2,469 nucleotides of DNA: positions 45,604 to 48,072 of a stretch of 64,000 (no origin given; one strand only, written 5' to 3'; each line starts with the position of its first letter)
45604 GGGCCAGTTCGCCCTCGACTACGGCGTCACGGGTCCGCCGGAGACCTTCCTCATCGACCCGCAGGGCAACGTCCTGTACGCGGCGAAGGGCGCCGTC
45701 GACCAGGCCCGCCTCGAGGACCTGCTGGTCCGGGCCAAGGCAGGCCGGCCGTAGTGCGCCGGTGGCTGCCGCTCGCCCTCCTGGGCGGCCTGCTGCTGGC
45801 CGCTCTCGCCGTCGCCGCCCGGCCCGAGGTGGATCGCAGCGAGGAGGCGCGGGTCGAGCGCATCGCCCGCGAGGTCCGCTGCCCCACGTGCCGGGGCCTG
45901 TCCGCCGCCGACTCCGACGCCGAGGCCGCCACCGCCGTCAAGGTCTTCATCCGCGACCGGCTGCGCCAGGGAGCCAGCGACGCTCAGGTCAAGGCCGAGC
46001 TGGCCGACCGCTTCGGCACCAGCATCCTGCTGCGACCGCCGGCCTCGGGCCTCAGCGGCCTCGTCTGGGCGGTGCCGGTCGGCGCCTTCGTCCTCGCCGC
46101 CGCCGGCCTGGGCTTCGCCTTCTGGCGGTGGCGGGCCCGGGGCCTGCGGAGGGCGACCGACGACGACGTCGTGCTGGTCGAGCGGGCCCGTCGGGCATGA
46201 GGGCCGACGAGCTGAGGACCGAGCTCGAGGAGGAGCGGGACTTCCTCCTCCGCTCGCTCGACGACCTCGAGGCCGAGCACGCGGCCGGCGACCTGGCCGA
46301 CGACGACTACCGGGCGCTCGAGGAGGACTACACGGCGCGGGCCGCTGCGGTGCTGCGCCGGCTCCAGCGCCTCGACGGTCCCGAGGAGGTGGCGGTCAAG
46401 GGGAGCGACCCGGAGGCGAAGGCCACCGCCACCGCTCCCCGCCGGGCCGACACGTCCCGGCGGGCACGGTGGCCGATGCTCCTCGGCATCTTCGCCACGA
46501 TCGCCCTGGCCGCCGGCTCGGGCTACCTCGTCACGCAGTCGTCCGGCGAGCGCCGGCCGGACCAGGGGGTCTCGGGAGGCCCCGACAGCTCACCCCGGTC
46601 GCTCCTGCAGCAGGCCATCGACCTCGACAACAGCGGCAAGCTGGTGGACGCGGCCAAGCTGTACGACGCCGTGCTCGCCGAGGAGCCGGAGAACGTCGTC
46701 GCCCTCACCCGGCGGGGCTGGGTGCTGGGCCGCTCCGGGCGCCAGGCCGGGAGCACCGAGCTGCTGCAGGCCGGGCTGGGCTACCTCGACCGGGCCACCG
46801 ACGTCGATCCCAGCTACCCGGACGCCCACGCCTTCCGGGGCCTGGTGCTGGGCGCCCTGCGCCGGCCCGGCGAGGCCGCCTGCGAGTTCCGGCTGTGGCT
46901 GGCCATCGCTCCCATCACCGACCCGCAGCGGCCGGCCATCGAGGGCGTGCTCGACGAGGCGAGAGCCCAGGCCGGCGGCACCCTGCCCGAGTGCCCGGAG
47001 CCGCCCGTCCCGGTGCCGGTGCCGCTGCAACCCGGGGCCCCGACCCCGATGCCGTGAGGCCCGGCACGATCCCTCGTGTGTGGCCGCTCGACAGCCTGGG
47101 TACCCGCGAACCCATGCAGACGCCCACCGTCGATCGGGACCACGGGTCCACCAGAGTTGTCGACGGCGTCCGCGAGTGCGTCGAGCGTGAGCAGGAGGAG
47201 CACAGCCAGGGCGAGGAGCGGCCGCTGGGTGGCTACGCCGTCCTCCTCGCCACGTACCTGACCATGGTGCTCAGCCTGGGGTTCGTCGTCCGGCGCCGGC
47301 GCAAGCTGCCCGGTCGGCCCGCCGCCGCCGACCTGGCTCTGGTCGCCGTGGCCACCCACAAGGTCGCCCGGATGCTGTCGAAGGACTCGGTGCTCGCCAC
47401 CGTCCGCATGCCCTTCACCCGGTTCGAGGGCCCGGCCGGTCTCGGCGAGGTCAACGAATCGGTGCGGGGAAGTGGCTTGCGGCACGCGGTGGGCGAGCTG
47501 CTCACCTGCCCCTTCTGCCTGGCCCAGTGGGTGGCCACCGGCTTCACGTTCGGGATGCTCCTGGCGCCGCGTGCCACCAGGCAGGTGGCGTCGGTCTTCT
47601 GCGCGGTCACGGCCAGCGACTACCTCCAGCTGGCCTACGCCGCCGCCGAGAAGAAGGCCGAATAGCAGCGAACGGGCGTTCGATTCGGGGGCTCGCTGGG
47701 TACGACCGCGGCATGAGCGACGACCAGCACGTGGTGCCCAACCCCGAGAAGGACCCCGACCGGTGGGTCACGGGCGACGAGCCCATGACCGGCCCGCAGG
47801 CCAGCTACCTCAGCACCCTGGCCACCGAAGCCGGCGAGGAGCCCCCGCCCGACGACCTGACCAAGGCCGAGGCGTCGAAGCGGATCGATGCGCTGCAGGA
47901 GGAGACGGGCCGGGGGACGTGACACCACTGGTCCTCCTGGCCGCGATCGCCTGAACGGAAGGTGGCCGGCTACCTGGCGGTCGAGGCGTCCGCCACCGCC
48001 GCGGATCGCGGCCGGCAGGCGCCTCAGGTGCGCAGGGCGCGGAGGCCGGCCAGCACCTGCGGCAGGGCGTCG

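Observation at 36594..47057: Complete System I cytochrome c maturation operon (ccmABCDEFGHI) with extensive start/stop overlaps, plus separate ccdA, in an actinobacterial-like genome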

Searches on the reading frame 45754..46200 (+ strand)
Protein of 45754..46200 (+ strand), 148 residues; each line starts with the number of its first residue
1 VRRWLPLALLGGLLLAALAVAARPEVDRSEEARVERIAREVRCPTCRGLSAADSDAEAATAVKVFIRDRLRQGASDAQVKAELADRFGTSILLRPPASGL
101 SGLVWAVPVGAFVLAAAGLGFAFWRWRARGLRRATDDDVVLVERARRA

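Call 9: search_protein_families(library=ncbifam, proteins=[window:45754-46200:+], max_evalue=0.01)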
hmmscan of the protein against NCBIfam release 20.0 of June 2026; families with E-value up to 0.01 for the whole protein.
window:45754-46200:+ (148 aa): 1 family
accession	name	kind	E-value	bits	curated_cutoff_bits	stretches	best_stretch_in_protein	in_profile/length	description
TIGR03147.1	cyt_nit_nrfF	exception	2.2e-13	50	159.2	1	29-116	29-116/126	heme lyase NrfEFG subunit NrfF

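Call 10: search_protein_families(library=pfam, proteins=[window:45754-46200:+], max_evalue=1)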
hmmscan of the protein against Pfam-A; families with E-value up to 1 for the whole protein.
window:45754-46200:+ (148 aa): 3 families
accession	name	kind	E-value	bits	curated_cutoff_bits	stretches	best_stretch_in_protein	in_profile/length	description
PF03918.19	CcmH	-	1.4e-24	86.5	25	1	13-129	7-124/143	Cytochrome C biogenesis protein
PF23494.1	bPH_10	-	0.013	15.4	27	1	104-146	56-98/151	YqeB-like bacterial PH domain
PF00879.23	Defensin_propep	-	0.85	10.4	23.6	1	7-35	4-32/51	Defensin propeptide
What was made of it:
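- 45754..46200 (+): ccmH, 148 aa, with the motif VRCPTC (RCxxC), an N-terminal hydrophobic segment and one C-terminal TM helix. PF03918 at 1.4e-24 (call 10).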

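Call 45: search_solved_structures(query=window:45754-46200:+, max_evalue=0.1, show_alignments=1)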
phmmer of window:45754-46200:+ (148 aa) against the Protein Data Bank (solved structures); distinct sequences matched with E-value up to 0.1: 2.
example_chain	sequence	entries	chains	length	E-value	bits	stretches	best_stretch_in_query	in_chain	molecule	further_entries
2hl7_A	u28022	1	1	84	2.6e-08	37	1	28-97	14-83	Cytochrome C-type biogenesis protein CcmH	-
2kw0_A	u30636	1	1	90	4.7e-07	32.9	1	27-100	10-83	CcmH protein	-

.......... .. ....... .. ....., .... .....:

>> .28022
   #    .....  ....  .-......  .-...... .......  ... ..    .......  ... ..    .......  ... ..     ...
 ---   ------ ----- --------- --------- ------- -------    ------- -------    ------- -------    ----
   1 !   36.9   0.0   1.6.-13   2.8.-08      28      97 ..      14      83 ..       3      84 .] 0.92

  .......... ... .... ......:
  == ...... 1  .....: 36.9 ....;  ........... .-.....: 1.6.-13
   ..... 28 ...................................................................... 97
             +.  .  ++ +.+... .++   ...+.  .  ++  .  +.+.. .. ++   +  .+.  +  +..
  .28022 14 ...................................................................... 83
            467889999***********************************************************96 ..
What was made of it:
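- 45754..46200 (+): Match to Pseudomonas CcmH (2HL7_A) at 2.6e-8 with RCPxC in register (call 45).
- On System I (Ccm) cytochrome c maturation: 2HL7_A matches at 2.6e-8 with the motif in register (call 45).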

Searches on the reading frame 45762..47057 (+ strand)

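Call 5: search_protein_families(library=pfam, proteins=[window:45762-47057:+], max_evalue=0.01)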
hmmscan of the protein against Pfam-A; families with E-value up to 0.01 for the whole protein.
window:45762-47057:+ (431 aa): 3 families
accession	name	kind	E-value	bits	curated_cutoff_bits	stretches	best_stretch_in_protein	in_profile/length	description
PF13432.12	TPR_16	-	2.5e-05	25.1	32.7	0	282-337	1-56/65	Tetratricopeptide repeat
PF13431.12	TPR_17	-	0.0041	17.7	24.4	0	300-328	1-29/34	Tetratricopeptide repeat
PF13414.12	TPR_11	-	0.0042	17.2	26.8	0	343-364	18-39/42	TPR repeat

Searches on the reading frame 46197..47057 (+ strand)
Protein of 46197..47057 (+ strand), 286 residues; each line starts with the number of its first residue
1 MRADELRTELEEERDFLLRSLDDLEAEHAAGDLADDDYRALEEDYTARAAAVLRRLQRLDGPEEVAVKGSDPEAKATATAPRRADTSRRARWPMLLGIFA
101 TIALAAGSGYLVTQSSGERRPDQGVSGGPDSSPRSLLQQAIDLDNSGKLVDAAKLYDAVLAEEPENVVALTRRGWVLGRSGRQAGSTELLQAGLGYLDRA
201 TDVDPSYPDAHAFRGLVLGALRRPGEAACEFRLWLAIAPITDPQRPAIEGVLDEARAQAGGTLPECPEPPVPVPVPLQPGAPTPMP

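Call 9: search_protein_families(library=ncbifam, proteins=[window:46197-47057:+], max_evalue=0.01)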
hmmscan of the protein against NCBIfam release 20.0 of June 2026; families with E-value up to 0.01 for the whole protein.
window:46197-47057:+ (286 aa): 1 family
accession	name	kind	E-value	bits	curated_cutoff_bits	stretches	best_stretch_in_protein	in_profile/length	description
NF033762.1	social_mot_Tgl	equivalog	0.0092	15.3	225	0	183-241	40-99/252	social motility TPR repeat lipoprotein Tgl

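Call 10: search_protein_families(library=pfam, proteins=[window:46197-47057:+], max_evalue=1)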
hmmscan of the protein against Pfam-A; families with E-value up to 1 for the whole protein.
window:46197-47057:+ (286 aa): 9 families
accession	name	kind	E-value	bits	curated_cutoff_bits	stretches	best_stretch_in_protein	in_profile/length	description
PF13432.12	TPR_16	-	6.9e-06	26.9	32.7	2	137-192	1-56/65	Tetratricopeptide repeat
PF13414.12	TPR_11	-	0.0011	19.1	26.8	1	198-219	18-39/42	TPR repeat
PF13431.12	TPR_17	-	0.0012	19.4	24.4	1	155-183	1-29/34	Tetratricopeptide repeat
PF07719.23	TPR_2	-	0.0055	17.2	27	1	135-166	3-34/34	Tetratricopeptide repeat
PF13428.12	TPR_14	-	0.0086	17.1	23.5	1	134-173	2-41/44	Tetratricopeptide repeat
PF14559.12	TPR_19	-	0.02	15.7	25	1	146-187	4-45/68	Tetratricopeptide repeat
PF12583.14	TPPII_C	-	0.052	14.5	27.7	1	11-63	16-63/69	Tripeptidyl peptidase II, C-terminal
PF13371.12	TPR_9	-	0.09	13.2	35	1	190-249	11-69/73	Tetratricopeptide repeat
PF04212.24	MIT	-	0.1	13.1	30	1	135-157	6-28/66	MIT (microtubule interacting and transport) domain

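Call 44: search_solved_structures(query=window:46197-47057:+, max_evalue=1, show_alignments=1)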
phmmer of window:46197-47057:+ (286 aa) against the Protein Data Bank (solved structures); distinct sequences matched with E-value up to 1: 15.
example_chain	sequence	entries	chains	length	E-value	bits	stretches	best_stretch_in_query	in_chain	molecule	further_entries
8os1_B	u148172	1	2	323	0.077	16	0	141-267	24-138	Peroxisome targeting signal 1 receptor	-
2vyi_A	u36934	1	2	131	0.082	15.9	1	153-242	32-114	SGTA PROTEIN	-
2pl2_A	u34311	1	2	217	0.25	14.3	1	182-268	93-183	Hypothetical conserved protein TTC0263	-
2lsu_A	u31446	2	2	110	0.31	14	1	140-203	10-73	TPR repeat-containing protein associated with Hsp90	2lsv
2l6j_A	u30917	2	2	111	0.31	14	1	139-203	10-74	TPR repeat-containing protein associated with Hsp90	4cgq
4cgu_A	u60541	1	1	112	0.31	14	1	139-203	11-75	TPR REPEAT-CONTAINING PROTEIN ASSOCIATED WITH HSP90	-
3ieg_A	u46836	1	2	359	0.34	13.9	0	145-184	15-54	DnaJ homolog subfamily C member 3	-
8f90_A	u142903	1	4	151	0.45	13.5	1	58-131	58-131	Adhesin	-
5lfm_A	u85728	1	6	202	0.54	13.2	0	131-179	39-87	Magnetosome protein MamA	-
8f9l_A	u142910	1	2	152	0.55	13.2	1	66-132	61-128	Adhesin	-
4xi0_A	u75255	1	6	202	0.56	13.2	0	131-179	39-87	Magnetosome protein MamA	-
5lfl_A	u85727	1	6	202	0.56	13.2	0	131-179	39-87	Magnetosome protein MamA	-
8ggd_E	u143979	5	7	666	0.72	12.8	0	141-244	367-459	Peroxisome targeting signal 1 receptor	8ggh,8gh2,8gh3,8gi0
9fef_E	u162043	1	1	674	0.75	12.7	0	141-244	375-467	Peroxisome targeting signal 1 receptor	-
2y4t_A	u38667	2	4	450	0.79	12.7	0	145-184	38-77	DNAJ HOMOLOG SUBFAMILY C MEMBER 3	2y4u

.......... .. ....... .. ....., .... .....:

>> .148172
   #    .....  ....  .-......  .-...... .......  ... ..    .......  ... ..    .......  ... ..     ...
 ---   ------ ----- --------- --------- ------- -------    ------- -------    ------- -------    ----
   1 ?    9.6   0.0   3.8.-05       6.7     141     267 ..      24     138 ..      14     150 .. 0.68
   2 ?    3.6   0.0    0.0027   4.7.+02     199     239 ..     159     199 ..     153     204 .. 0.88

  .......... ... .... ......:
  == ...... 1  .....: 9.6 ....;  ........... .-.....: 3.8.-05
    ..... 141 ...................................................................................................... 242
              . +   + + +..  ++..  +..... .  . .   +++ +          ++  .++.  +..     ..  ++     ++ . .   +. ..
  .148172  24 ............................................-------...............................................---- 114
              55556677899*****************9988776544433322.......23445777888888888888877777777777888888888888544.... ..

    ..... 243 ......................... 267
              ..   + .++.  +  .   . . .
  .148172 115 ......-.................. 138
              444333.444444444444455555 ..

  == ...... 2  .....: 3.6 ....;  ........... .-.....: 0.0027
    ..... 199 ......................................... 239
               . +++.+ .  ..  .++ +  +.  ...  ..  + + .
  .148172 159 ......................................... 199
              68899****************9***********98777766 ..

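Call 53: search_protein_families(library=pfam, alignment_id=A2, max_evalue=0.1)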
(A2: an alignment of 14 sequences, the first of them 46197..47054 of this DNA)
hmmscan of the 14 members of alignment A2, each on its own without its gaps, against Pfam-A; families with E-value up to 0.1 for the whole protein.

A. member 1, window:46197-47054:+ (286 aa): 8 families
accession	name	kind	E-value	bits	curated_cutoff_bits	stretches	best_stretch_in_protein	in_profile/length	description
PF13432.12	TPR_16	-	6.9e-06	26.9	32.7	2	137-192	1-56/65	Tetratricopeptide repeat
PF13414.12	TPR_11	-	0.0011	19.1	26.8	0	198-219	18-39/42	TPR repeat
PF13431.12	TPR_17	-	0.0012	19.4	24.4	0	155-183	1-29/34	Tetratricopeptide repeat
PF07719.23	TPR_2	-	0.0055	17.2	27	0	135-166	3-34/34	Tetratricopeptide repeat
PF13428.12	TPR_14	-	0.0086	17.1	23.5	0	134-173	2-41/44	Tetratricopeptide repeat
PF14559.12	TPR_19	-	0.02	15.7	25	1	146-187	4-45/68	Tetratricopeptide repeat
PF12583.14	TPPII_C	-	0.052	14.5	27.7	0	11-63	16-63/69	Tripeptidyl peptidase II, C-terminal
PF13371.12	TPR_9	-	0.09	13.2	35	1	190-249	11-69/73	Tetratricopeptide repeat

B. families by the number of members that match (of 14 scanned): 27 families (the first 25 are shown)
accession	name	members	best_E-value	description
PF13432.12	TPR_16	12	2.3e-10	Tetratricopeptide repeat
PF14559.12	TPR_19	11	1.4e-07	Tetratricopeptide repeat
PF13428.12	TPR_14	11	7.8e-07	Tetratricopeptide repeat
PF13414.12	TPR_11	10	1.9e-07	TPR repeat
PF13431.12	TPR_17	9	1.1e-05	Tetratricopeptide repeat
PF07719.23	TPR_2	8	1.5e-05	Tetratricopeptide repeat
PF24575.1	TPR_Slam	6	3.1e-05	Surface lipoprotein assembly modifier, N-terminal TPR repeats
PF13174.12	TPR_6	5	0.0017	Tetratricopeptide repeat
PF13371.12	TPR_9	4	4.4e-05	Tetratricopeptide repeat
PF22888.1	FIMAH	4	0.00028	FIMAH domain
PF25062.1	ARM_TT21_N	4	0.00037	Tetratricopeptide repeat protein 21 N-terminal ARM repeat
PF14561.12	TPR_20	2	1.5e-05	Tetratricopeptide repeat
PF05120.17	GvpG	2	0.026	Gas vesicle protein G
PF11239.13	DUF3040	2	0.035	Protein of unknown function (DUF3040)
PF02308.21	MgtC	1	0.0025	MgtC family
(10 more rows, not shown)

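Call 54: search_solved_structures(query=A2, max_evalue=1, show_alignments=0)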
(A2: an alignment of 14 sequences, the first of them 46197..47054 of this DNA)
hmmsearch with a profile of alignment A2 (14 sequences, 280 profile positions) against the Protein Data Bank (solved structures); distinct sequences matched with E-value up to 1: 165 (the best 60 are shown).
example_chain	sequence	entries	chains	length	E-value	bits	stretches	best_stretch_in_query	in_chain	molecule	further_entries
9qhb_A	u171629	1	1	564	3.3e-30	108.8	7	147-254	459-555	Engineered tetratricopeptide repeat protein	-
8bu0_A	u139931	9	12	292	7.4e-27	97.9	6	147-258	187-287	Consensus tetratricopeptide repeat protein | Crystal structure of an 8-repeat consensus TPR superhelix with Zinc. | Monomer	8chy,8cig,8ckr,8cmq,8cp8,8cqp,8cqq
9qhc_A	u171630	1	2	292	7.8e-18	68.3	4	148-247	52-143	Engineered tetratricopeptide repeat protein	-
7y4i_A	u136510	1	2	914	2.8e-15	59.9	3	125-248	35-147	Probable UDP-N-acetylglucosamine--peptide N-acetylglucosaminyltransferase SPINDLY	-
8dtf_A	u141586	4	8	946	3.7e-15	59.5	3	125-248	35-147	Probable UDP-N-acetylglucosamine--peptide N-acetylglucosaminyltransferase SPINDLY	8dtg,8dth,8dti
7obi_A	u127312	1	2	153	6e-14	55.5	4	143-184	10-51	CTPR-rv4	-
3ieg_A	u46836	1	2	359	2.5e-13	53.5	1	136-261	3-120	DnaJ homolog subfamily C member 3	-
2y4t_A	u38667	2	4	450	2.8e-13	53.3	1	131-259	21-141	DNAJ HOMOLOG SUBFAMILY C MEMBER 3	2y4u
7ntf_A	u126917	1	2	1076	2.5e-11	46.9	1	139-244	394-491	Isoform 1 of UDP-N-acetylglucosamine--peptide N-acetylglucosaminyltransferase 110 kDa subu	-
7yeh_B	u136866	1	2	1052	3.1e-11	46.6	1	139-244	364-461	UDP-N-acetylglucosamine--peptide N-acetylglucosaminyltransferase 110 kDa subunit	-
7yea_A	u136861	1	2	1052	3.1e-11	46.6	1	139-244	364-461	UDP-N-acetylglucosamine--peptide N-acetylglucosaminyltransferase 110 kDa subunit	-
2fo7_A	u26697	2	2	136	5.3e-11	45.9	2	147-247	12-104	SYNTHETIC CONSENSUS TPR PROTEIN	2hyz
1w3b_A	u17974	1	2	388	8e-09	38.7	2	141-243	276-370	UDP-N-ACETYLGLUCOSAMINE--PEPTIDE N-ACETYLGLUCOSAMINYLTRANSFERASE 110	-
6eou_A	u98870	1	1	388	1.1e-08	38.3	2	141-243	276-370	UDP-N-acetylglucosamine--peptide N-acetylglucosaminyltransferase 110 kDa subunit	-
9gzg_A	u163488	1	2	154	3e-08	36.8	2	144-254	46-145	Engineered CTPR protein with glutamic acids for conductivity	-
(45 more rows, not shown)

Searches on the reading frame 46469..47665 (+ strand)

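Call 5: search_protein_families(library=pfam, proteins=[window:46469-47665:+], max_evalue=0.01)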
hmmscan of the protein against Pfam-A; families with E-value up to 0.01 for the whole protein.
window:46469-47665:+ (398 aa): 1 family
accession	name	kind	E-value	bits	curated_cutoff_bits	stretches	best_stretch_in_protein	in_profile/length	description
PF07098.16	DUF1360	-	5.9e-32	110.1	21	1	291-390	1-102/102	Protein of unknown function (DUF1360)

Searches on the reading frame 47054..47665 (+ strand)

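Call 10: search_protein_families(library=pfam, proteins=[window:47054-47665:+], max_evalue=1)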
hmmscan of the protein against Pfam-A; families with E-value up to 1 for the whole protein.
window:47054-47665:+ (203 aa): 1 family
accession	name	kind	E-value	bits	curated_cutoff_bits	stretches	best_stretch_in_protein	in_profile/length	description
PF07098.16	DUF1360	-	1.3e-32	112.2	21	1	96-195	1-102/102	Protein of unknown function (DUF1360)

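Call 55: search_protein_families(library=ncbifam, proteins=[window:47114-47665:+], max_evalue=0.00001)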
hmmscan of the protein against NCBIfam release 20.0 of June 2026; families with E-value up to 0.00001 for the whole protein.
window:47114-47665:+ (183 aa): 0 families

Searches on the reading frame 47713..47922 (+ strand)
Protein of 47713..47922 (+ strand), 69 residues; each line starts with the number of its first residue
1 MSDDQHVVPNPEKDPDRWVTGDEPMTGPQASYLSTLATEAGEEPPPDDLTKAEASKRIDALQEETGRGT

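Call 37: search_protein_families(library=pfam, proteins=[window:47713-47922:+], max_evalue=0.001)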
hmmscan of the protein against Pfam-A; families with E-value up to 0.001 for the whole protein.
window:47713-47922:+ (69 aa): 1 family
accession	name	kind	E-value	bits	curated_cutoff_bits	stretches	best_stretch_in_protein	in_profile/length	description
PF11272.13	DUF3072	-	8.3e-31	106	27.5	1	12-67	2-56/56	Protein of unknown function (DUF3072)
